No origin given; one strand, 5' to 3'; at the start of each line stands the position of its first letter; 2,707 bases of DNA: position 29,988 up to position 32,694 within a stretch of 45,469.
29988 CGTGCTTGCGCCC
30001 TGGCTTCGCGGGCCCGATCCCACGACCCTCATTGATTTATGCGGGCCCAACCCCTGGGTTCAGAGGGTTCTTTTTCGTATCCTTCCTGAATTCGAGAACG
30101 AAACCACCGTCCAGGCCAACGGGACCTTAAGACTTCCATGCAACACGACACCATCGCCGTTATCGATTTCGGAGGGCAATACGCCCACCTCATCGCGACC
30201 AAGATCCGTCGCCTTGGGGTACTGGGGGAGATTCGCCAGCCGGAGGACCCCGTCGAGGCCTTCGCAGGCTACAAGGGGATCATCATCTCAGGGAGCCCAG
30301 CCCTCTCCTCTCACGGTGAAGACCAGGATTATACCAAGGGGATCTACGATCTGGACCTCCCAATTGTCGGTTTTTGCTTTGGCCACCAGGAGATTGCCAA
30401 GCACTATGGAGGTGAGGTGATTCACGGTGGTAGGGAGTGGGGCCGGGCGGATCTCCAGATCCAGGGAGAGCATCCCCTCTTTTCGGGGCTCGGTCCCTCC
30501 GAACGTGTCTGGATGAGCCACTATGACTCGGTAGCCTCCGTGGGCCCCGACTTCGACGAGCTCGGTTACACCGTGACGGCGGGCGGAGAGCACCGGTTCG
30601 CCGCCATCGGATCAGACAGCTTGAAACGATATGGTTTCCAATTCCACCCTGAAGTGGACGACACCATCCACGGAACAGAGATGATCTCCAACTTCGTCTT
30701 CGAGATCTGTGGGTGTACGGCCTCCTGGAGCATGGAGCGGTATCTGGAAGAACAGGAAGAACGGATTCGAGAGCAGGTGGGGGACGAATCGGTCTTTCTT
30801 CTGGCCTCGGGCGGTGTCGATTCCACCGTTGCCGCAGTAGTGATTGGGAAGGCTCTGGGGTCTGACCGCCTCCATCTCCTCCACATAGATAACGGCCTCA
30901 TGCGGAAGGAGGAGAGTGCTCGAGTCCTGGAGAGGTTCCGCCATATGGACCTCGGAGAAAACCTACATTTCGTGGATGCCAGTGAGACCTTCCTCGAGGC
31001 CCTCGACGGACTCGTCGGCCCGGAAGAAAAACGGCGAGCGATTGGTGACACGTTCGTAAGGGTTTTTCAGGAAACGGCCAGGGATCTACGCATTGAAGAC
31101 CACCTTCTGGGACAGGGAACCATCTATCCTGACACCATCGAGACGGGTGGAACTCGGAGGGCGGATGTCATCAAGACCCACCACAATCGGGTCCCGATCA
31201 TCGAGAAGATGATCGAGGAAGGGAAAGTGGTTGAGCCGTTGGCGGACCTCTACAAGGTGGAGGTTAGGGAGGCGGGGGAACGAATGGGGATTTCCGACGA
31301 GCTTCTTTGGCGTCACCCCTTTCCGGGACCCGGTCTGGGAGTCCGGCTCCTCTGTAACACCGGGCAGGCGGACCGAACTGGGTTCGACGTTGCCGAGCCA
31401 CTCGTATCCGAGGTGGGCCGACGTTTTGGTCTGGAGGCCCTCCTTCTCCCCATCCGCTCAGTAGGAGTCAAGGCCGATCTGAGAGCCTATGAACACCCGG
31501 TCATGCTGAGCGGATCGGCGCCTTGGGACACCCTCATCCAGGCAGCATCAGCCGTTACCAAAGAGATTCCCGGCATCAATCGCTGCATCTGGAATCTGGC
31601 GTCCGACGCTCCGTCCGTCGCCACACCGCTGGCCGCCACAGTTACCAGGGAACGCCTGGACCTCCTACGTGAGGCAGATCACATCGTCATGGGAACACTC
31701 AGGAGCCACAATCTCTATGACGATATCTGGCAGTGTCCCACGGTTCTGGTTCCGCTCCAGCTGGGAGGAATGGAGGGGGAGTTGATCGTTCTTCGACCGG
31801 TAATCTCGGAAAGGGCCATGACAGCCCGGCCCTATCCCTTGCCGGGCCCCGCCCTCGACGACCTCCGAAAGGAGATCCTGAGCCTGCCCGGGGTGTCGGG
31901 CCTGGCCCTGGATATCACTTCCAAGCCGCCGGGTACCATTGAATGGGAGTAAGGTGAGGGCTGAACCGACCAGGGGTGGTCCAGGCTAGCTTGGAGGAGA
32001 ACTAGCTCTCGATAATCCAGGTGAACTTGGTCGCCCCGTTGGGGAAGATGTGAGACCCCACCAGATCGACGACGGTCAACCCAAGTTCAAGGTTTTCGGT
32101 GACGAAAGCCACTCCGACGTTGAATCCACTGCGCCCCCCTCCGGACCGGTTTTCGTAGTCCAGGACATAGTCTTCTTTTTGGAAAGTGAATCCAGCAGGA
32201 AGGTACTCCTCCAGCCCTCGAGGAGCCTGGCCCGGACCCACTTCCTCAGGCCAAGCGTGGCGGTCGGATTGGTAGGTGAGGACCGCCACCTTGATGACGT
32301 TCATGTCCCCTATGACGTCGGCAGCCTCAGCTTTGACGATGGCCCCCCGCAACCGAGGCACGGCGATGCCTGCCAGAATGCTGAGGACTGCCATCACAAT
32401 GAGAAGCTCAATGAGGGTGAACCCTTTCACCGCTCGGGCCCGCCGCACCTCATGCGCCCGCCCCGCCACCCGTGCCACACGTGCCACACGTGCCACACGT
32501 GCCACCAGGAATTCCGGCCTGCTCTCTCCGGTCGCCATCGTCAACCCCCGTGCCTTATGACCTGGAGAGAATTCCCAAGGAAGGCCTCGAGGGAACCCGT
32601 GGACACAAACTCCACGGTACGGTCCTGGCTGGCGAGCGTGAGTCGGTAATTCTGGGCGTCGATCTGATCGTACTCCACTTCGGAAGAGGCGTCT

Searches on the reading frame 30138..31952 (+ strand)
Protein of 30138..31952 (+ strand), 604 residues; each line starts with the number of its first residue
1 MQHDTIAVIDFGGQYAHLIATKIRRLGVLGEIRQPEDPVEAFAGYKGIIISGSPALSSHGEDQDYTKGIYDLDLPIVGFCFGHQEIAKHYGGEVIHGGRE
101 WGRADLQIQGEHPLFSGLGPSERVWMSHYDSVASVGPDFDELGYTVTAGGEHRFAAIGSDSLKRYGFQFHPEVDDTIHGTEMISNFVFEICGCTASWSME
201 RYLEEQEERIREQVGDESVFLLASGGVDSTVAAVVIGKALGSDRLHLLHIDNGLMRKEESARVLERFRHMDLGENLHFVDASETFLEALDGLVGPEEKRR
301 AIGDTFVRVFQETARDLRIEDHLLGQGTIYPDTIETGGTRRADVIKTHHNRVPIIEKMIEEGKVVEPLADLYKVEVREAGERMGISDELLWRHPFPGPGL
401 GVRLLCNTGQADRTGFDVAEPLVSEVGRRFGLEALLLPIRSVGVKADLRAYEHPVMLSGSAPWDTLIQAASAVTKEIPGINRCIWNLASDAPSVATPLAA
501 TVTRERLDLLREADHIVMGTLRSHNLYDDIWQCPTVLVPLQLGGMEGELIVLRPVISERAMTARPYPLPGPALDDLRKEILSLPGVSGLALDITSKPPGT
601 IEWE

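Call 42: search_protein_families(library=pfam, proteins=[window:30138-31952:+], max_evalue=0.001)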
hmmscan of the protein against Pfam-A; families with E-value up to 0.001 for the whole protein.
window:30138-31952:+ (604 aa): 3 families
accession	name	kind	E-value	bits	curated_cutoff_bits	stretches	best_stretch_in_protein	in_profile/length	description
PF00117.34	GATase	-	1.2e-29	103.8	22.8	1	8-189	2-189/190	Glutamine amidotransferase class-I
PF00958.27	GMP_synt_C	-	1.4e-21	76.8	27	2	521-603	3-92/92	GMP synthase C terminal domain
PF02540.23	NAD_synthase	-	2.4e-05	24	21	0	214-259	16-60/242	NAD synthase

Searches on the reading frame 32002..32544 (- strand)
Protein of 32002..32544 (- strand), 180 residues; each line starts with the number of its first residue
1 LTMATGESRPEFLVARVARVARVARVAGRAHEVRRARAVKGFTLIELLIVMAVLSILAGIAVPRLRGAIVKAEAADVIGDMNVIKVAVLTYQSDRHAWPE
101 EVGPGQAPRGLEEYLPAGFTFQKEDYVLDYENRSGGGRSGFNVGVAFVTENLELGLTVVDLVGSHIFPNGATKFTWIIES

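Call 3: search_protein_families(library=pfam, proteins=[window:32002-32544:-], max_evalue=1)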
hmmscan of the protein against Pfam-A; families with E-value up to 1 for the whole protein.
window:32002-32544:- (180 aa): 2 families
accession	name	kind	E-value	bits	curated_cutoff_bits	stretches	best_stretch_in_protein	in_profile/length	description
PF07963.17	N_methyl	-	2.1e-08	33.8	21.2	1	37-61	2-26/27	Prokaryotic N-terminal methylation motif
PF13729.12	TraF_2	-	0.03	14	25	1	123-165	181-222/264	F plasmid transfer operon, TraF, protein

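Call 4: search_protein_families(library=ncbifam, proteins=[window:32002-32544:-], max_evalue=1)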
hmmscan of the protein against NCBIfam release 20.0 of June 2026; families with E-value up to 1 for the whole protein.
window:32002-32544:- (180 aa): 16 families
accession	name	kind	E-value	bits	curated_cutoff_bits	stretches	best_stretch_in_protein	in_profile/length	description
TIGR01710.1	typeII_sec_gspG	equivalog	1.3e-10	41.4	88.85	1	40-101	1-62/134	type II secretion system major pseudopilin GspG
NF007862.0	PRK10574.1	equivalog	1e-08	35.4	138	1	39-88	4-53/145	prepilin peptidase-dependent pilin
TIGR02532.1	IV_pilin_GFxxxE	domain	2.4e-08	33.5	16.3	1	40-62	2-24/24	prepilin-type N-terminal cleavage/methylation domain-containing protein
NF040999.1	pilin_ComGC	equivalog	9e-07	29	75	1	40-75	2-37/84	competence type IV pilus major pilin ComGC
NF041775.1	typeIV_PilA_Myxo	equivalog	7.5e-06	26.1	400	1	39-65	10-36/214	type IV pilin protein PilA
NF041013.1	T4P_ComGE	equivalog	4.3e-05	23.5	49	1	39-67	3-31/83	competence type IV pilus minor pilin ComGE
TIGR01708.2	typeII_sec_gspH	equivalog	5.5e-05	23.2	80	1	40-69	2-31/169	type II secretion system minor pseudopilin GspH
TIGR02596.1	TIGR02596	subfamily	0.0012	19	70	1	42-69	1-28/196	Verru_Chthon cassette protein D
NF040982.1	ComGD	equivalog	0.0032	17.9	70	1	40-61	2-23/139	competence type IV pilus minor pilin ComGD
NF007800.0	PRK10506.1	equivalog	0.0066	16.3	158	1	37-59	6-28/163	prepilin peptidase-dependent protein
NF041002.1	pilin_ComGF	equivalog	0.011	16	80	1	40-61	2-23/139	competence type IV pilus minor pilin ComGF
TIGR02599.1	TIGR02599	subfamily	0.013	14.7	256.5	1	41-60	1-20/361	Verru_Chthon cassette protein C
TIGR01707.1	gspI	equivalog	0.034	14.7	44.35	1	41-62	1-21/101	type II secretion system minor pseudopilin GspI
NF007848.0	PRK10557.1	equivalog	0.038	13.3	120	1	37-66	8-40/192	prepilin peptidase-dependent protein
NF038304.1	EPS_HpsC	equivalog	0.099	12.2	200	1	33-55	14-38/318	hormogonium polysaccharide secretion pseudopilin HpsC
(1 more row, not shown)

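Call 57: search_solved_structures(query=window:32002-32544:-, max_evalue=1)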
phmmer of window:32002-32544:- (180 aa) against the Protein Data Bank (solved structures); distinct sequences matched with E-value up to 1: 21.
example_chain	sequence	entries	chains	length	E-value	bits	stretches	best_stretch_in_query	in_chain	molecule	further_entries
7tgg_A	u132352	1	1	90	6.7e-09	39.5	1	33-101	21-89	Geopilin domain 1 protein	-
9egp_A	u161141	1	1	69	1.3e-07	35.4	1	34-99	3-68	Geopilin domain 1 protein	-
1oqw_A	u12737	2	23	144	6.7e-07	33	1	42-108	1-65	Fimbrial protein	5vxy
2m7g_A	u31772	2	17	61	1.5e-06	31.9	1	42-101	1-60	Geopilin domain 1 protein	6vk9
8tum_e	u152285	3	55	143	7e-06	29.7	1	42-89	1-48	Type IV major pilin protein PilA | Pilin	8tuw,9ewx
5wda_A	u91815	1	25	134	1.1e-05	29.1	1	42-101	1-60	General secretion pathway protein G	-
8tob_GA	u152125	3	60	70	3e-05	27.6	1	43-91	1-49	Fimbrial protein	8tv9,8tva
2hi2_A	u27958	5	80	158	4.3e-05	27.1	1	42-101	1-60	Fimbrial protein | PilA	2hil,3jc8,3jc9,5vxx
1ay2_A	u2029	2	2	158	5e-05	26.9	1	42-101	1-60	TYPE 4 PILIN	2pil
9laa_A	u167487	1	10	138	0.0002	25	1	34-72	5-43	Type IV pilin protein PilA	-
8p3b_A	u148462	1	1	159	0.00023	24.8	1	42-101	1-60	Fimbrial protein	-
5kua_A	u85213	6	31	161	0.00024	24.7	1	42-101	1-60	pilin | Neisseria meningitidis PilE variant SB-GATDH | Neisseria meningitidis PilE, SB-DATDH variant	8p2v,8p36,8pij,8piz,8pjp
6xxd_A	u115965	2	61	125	0.00042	23.9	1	42-101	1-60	PilA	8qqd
3sok_A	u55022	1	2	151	0.00065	23.3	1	42-91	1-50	Fimbrial protein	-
8tj2_C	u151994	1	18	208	0.017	18.7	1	42-97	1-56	Type IV major pilin protein PilA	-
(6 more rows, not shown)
